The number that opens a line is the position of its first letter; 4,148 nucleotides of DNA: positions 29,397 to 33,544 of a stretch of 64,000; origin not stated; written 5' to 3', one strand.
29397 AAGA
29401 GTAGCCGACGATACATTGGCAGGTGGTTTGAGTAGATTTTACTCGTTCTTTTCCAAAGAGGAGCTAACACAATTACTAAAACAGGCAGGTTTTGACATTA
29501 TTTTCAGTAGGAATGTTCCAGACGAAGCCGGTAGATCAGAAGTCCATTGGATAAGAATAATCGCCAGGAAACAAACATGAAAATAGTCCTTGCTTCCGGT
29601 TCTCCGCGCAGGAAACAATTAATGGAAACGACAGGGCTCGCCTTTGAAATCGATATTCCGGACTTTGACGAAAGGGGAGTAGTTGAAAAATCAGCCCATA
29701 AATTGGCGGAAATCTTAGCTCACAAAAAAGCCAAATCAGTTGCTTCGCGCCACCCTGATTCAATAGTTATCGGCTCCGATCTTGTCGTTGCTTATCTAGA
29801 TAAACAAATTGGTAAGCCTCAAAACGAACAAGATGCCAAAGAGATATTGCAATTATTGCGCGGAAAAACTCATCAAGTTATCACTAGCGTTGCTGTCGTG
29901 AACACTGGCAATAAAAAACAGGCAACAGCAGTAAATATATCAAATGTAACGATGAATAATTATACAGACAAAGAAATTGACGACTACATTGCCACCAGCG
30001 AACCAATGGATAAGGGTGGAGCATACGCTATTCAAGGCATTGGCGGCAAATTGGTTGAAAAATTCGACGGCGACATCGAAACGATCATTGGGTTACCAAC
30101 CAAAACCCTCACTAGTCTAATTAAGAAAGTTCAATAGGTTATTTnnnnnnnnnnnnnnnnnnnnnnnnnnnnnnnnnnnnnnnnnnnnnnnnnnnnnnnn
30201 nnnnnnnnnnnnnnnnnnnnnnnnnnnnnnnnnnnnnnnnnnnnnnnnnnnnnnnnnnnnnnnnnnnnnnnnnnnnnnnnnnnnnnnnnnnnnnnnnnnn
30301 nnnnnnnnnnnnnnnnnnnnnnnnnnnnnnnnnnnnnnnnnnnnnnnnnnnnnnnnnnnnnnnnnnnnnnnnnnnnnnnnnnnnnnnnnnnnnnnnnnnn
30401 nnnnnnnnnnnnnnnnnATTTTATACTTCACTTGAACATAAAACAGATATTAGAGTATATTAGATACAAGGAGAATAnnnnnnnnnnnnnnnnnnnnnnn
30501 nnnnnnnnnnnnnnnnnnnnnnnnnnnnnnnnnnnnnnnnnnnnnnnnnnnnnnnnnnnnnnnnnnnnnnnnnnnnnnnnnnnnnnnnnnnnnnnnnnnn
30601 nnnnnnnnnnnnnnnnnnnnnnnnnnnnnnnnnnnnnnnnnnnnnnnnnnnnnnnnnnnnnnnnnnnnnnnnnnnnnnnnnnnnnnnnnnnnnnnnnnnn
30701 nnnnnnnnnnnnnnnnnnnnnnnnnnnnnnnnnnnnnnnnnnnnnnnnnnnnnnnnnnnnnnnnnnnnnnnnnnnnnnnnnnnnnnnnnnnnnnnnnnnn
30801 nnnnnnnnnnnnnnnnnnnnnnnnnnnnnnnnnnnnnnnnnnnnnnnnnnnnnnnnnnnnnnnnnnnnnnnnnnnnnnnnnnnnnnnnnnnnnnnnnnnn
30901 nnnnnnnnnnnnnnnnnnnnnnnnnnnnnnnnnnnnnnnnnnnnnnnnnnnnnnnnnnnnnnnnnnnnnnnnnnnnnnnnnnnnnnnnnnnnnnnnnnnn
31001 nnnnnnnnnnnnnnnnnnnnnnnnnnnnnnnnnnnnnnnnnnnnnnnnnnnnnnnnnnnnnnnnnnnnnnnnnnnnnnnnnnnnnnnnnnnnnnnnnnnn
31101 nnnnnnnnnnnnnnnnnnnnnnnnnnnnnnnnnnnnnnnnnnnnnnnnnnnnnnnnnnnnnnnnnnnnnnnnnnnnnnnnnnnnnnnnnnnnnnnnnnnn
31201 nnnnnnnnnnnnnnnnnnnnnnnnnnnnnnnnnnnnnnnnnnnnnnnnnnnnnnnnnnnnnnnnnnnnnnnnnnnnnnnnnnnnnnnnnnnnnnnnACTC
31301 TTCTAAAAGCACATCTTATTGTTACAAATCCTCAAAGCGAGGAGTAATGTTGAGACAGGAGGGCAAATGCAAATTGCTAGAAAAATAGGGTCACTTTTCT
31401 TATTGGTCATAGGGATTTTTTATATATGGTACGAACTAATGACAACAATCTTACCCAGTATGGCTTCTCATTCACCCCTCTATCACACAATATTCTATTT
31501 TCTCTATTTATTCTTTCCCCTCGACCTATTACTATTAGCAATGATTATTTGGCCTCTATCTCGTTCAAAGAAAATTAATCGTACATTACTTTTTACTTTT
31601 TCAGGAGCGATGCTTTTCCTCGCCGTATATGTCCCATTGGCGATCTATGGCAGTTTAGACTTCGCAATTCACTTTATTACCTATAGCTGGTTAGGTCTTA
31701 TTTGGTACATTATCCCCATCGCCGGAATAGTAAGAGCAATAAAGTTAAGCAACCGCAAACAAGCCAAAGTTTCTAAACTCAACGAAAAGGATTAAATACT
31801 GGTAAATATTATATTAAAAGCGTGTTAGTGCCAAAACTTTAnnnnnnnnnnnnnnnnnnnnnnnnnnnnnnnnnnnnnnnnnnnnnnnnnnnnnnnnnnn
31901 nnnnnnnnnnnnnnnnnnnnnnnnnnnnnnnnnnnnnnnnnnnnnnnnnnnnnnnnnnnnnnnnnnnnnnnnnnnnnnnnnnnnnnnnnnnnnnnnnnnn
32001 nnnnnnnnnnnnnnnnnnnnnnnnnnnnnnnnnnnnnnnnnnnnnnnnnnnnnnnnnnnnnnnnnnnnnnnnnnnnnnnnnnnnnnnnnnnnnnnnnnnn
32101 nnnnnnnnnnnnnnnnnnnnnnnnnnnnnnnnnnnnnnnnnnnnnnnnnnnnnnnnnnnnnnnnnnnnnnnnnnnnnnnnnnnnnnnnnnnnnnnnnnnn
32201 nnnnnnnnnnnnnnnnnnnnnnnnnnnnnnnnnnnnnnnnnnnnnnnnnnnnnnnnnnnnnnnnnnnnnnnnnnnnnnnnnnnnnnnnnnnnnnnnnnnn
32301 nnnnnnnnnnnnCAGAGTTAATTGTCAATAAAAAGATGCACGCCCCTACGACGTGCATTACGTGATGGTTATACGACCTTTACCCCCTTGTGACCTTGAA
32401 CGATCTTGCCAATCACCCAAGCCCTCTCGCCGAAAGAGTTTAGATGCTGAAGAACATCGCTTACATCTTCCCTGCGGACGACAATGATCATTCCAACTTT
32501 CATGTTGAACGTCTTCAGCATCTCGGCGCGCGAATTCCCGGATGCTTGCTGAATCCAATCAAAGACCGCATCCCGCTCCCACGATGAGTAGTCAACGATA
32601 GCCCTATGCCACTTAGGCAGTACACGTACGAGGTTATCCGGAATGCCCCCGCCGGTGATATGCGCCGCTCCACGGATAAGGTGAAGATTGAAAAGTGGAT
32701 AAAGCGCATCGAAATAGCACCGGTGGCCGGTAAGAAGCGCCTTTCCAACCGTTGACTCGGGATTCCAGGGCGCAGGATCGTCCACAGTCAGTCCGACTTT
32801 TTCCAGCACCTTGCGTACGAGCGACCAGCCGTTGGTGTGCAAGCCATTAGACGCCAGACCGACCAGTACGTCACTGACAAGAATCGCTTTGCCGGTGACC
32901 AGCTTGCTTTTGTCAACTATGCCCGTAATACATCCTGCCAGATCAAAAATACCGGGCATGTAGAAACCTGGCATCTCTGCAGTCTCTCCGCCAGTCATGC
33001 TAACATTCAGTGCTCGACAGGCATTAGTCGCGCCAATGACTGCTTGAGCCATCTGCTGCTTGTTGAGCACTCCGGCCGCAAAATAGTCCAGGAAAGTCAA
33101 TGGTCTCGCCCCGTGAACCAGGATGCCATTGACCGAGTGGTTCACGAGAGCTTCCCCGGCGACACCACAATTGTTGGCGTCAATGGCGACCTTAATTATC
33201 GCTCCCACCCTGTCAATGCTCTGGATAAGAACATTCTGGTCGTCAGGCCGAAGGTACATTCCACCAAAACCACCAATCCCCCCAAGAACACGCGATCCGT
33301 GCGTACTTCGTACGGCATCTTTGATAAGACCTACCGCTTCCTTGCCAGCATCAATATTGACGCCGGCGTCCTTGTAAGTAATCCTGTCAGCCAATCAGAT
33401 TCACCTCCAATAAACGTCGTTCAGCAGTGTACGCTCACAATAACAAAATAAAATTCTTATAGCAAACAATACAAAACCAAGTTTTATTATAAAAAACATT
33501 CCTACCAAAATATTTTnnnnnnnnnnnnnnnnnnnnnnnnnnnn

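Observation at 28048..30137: Tightly coupled DprA/SLOG-like - NUDIX - methyltransferase - Maf operon (nucleotide-centric four-gene module)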

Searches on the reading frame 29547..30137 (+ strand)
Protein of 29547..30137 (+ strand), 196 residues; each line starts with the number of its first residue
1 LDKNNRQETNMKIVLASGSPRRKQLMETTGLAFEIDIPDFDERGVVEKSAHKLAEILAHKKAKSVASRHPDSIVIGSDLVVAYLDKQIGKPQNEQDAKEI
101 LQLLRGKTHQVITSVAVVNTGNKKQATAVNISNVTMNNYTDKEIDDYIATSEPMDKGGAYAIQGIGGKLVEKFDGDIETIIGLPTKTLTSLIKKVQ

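Call 4: search_protein_families(library=pfam, proteins=[window:29547-30137:+], max_evalue=0.01)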
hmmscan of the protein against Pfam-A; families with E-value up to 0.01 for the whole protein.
window:29547-30137:+ (196 aa): 2 families
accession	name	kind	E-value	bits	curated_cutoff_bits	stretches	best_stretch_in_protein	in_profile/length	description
PF02545.19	Maf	-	1.9e-56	191.2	27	1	12-194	1-186/187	Maf-like protein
PF20442.3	BrxL_N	-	0.0011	19.4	28.2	1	63-162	33-127/132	BREX system Lon protease-like protein BrxL N-terminal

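Call 5: search_protein_families(library=ncbifam, proteins=[window:29577-30137:+], max_evalue=0.01)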
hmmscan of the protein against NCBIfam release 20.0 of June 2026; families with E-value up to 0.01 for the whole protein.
window:29577-30137:+ (186 aa): 14 families
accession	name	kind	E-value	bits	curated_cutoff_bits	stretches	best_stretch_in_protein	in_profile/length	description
TIGR00172.1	maf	subfamily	4.1e-49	166.6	117.15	1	2-182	4-184/185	Maf family nucleotide pyrophosphatase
NF010942.0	PRK14362.1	equivalog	1.1e-46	158.8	290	1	2-183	13-196/210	Maf-like protein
NF000867.0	PRK00078.1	equivalog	2.8e-44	151.1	249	1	1-185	1-188/192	Maf-like protein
NF010948.0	PRK14368.1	equivalog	1.2e-42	145.5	291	1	2-184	6-188/193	Maf-like protein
NF010941.0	PRK14361.1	equivalog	7.9e-42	143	272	1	2-183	7-185/194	Maf-like protein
NF010943.0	PRK14363.1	equivalog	1e-40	139.4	273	1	1-177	1-175/204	Maf-like protein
NF010945.0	PRK14365.1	equivalog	1.3e-40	139.1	273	1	2-184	3-186/197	Maf-like protein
NF010944.0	PRK14364.1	equivalog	6.8e-37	126.8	311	1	5-185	1-179/181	Maf-like protein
NF002690.0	PRK02478.1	equivalog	3.8e-33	114.7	269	1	2-182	4-191/199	Maf-like protein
NF003403.0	PRK04694.1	equivalog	1.8e-31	109.4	300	1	4-181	3-183/190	Maf-like protein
NF002401.0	PRK01441.1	equivalog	1.5e-29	103.1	317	1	2-182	6-192/207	Maf-like protein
NF010946.0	PRK14366.1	equivalog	9.6e-29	100.2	284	1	3-182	7-186/195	Maf-like protein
NF003141.0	PRK04056.1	equivalog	3.2e-24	85.6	161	1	3-182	2-180/181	septum formation inhibitor Maf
NF010947.0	PRK14367.1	equivalog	1.2e-22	80.1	315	1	4-183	5-189/202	Maf-like protein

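Call 6: search_protein_families(library=padloc, proteins=[window:29577-30137:+], max_evalue=0.01)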
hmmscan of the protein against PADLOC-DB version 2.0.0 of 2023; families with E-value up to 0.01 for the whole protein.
window:29577-30137:+ (186 aa): 0 families

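Call 37: search_solved_structures(query=window:29577-30134:+, max_evalue=1e-10, show_alignments=2)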
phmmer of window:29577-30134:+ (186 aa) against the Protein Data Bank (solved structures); distinct sequences matched with E-value up to 1e-10: 8.
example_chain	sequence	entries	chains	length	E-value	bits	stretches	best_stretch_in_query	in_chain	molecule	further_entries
1ex2_A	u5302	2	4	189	1.8e-34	122.3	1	3-180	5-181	PROTEIN MAF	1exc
4heb_A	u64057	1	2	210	2.7e-34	121.8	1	3-180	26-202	Septum formation protein Maf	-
4p0e_A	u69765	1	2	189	1.4e-31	112.9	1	3-177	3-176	Maf-like protein YhdE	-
4p0u_A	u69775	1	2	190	1.7e-31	112.6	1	3-177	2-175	Maf-like protein YceF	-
4jhc_A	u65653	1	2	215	8.9e-27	97.3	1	2-183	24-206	Maf-like protein YceF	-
4lu1_A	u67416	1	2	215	9.5e-26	93.9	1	2-183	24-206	Maf-like protein YceF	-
2p5x_A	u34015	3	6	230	7e-24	87.9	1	2-178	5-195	N-acetylserotonin O-methyltransferase-like protein | Probable bifunctional dTTP/UTP pyrophosphatase/methyltransferase protein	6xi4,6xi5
4oo0_A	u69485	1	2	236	2.4e-21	79.6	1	3-183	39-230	Maf-like protein BCAL2394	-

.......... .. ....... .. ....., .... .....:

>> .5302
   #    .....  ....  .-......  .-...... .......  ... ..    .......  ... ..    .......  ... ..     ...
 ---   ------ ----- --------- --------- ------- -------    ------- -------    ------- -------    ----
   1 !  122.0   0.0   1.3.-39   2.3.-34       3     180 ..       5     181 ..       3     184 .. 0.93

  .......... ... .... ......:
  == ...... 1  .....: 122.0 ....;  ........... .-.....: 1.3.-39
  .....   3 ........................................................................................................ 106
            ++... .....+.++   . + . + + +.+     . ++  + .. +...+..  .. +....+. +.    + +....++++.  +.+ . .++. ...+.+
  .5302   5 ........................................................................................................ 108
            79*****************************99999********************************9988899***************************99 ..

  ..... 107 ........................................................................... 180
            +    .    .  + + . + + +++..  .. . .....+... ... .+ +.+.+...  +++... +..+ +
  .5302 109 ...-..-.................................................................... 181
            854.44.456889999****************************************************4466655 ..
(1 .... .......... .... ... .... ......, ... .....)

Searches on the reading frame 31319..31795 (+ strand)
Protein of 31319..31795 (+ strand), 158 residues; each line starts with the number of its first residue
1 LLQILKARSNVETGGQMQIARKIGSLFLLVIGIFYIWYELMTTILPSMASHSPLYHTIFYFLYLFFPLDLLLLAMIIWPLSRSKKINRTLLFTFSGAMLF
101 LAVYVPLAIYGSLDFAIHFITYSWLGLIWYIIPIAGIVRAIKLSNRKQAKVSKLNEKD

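Call 4: search_protein_families(library=pfam, proteins=[window:31319-31795:+], max_evalue=0.01)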
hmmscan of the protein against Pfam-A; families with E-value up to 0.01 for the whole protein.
window:31319-31795:+ (158 aa): 1 family
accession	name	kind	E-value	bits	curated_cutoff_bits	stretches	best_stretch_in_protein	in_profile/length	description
PF09678.15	Caa3_CtaG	-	0.0052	16.6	27.7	1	75-128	5-61/237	Cytochrome c oxidase caa3 assembly factor (Caa3_CtaG)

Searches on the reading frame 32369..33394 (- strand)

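Call 65: search_protein_families(library=pfam, proteins=[window:32369-33394:-], max_evalue=0.001)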
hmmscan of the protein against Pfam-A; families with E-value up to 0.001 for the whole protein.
window:32369-33394:- (341 aa): 2 families
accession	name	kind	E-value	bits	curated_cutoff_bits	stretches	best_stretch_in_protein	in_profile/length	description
PF02769.27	AIRS_C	-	3.3e-25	89.5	23.1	1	175-337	4-151/156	AIR synthase related protein, C-terminal domain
PF00586.29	AIRS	-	1e-12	48.9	24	1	48-160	7-112/112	AIR synthase related protein, N-terminal domain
